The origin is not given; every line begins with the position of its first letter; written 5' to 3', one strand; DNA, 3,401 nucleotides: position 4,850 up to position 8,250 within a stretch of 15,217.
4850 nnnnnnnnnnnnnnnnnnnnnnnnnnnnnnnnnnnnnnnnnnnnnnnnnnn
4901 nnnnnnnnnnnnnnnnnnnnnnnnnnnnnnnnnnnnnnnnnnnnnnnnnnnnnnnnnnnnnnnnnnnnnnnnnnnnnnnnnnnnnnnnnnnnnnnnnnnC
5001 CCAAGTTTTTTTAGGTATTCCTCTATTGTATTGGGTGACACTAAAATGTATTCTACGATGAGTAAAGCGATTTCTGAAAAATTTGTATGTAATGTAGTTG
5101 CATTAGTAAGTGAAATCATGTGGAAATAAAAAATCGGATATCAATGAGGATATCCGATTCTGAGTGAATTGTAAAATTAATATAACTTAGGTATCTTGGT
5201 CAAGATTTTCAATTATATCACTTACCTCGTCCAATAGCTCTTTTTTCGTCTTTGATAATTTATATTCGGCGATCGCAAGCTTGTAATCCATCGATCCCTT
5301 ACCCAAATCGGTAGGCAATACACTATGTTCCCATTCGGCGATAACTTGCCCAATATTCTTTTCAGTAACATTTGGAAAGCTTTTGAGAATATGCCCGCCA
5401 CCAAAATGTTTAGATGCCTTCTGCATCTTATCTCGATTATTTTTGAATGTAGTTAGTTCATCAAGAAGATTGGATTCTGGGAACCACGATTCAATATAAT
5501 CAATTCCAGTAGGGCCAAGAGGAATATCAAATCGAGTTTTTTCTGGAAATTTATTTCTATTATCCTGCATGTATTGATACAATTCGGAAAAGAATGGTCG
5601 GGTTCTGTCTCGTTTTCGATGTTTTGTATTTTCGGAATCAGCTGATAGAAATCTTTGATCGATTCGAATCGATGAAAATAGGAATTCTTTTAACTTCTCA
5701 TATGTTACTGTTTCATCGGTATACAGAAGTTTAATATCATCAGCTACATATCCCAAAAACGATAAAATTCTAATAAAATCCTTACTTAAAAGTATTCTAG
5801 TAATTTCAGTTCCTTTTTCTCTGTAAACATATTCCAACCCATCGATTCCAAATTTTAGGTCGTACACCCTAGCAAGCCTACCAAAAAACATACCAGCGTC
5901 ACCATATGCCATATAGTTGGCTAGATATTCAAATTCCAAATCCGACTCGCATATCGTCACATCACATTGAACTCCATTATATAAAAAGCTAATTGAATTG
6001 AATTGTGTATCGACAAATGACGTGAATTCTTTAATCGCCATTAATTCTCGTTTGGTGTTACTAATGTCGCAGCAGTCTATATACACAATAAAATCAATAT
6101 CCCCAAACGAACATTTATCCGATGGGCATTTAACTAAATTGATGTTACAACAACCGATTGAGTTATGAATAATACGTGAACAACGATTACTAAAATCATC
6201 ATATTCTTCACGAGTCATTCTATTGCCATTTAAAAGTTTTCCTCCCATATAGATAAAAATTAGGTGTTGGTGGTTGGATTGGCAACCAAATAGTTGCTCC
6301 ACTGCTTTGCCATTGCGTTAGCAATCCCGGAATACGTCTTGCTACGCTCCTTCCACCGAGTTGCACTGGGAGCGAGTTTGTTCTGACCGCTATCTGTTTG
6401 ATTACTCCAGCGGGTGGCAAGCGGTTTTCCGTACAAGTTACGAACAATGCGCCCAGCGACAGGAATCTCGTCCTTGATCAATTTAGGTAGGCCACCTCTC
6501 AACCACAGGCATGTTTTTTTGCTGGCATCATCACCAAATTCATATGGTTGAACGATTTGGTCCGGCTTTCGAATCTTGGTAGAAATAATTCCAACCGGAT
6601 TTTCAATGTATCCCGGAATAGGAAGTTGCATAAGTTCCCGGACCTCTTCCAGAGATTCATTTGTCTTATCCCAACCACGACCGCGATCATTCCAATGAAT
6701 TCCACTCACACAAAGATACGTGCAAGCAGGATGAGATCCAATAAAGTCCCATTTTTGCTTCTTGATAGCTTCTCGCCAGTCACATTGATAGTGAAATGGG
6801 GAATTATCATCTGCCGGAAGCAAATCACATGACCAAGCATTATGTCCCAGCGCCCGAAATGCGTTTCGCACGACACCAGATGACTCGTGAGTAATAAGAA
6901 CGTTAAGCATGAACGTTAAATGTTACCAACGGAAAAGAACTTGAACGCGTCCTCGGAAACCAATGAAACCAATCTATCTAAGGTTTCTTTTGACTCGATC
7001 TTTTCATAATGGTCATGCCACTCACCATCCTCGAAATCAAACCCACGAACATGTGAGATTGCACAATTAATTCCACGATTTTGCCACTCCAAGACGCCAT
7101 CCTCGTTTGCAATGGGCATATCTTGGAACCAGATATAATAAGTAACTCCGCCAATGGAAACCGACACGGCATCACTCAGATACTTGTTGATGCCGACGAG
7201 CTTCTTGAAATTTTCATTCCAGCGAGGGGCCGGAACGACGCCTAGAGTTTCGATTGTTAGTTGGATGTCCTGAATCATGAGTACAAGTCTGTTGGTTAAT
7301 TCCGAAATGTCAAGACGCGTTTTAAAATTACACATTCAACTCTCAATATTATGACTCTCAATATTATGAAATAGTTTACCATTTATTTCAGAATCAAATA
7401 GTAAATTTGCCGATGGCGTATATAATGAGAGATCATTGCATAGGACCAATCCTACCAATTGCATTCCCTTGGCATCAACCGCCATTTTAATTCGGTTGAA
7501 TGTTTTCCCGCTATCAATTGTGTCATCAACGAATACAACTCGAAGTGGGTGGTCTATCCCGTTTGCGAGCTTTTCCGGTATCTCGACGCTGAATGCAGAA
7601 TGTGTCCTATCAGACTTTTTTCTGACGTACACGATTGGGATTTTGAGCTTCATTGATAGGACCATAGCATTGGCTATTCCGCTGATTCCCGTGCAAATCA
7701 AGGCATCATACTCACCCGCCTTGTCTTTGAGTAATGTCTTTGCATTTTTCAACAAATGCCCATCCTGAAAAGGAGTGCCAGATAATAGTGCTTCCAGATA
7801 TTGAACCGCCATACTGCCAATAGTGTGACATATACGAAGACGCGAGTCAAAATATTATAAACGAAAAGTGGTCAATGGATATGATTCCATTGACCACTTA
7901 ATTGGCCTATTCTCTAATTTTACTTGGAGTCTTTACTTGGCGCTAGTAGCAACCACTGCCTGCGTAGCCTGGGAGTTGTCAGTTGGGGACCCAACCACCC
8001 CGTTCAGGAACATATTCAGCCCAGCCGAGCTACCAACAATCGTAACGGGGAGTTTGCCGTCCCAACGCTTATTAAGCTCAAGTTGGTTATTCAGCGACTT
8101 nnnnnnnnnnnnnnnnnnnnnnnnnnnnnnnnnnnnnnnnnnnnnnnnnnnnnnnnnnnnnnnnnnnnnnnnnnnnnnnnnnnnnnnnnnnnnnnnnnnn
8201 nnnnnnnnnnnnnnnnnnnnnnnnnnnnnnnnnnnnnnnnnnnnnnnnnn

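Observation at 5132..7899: Terminator-bounded four-gene operon: type I PRTase, unknown, Dcm-like C5-MTase-fold, NTase-fold. Candidate nucleotide-modifying or anti-defence module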

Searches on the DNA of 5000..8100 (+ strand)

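Call 6: search_dna_similar(query=window:5000-8100:+, collection=phages, mode=distant, max_rows=20)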
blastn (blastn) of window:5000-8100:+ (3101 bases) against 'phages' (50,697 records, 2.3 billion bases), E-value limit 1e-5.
Records with a match: 1; places in all: 1; records where one place covers at least 80% of the query: 0.
Best place of each record, by identity: 60-80% 1.
By first word of the organism name: Pseudomonas 1.
By host as written in the record: Pseudomonas alcaligenes T3 1.
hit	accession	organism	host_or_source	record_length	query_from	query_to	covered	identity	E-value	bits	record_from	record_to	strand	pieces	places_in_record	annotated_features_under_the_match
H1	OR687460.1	Pseudomonas phage vsMR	Pseudomonas alcaligenes T3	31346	1300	1404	3%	74.3%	2e-8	69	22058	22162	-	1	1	record has no annotation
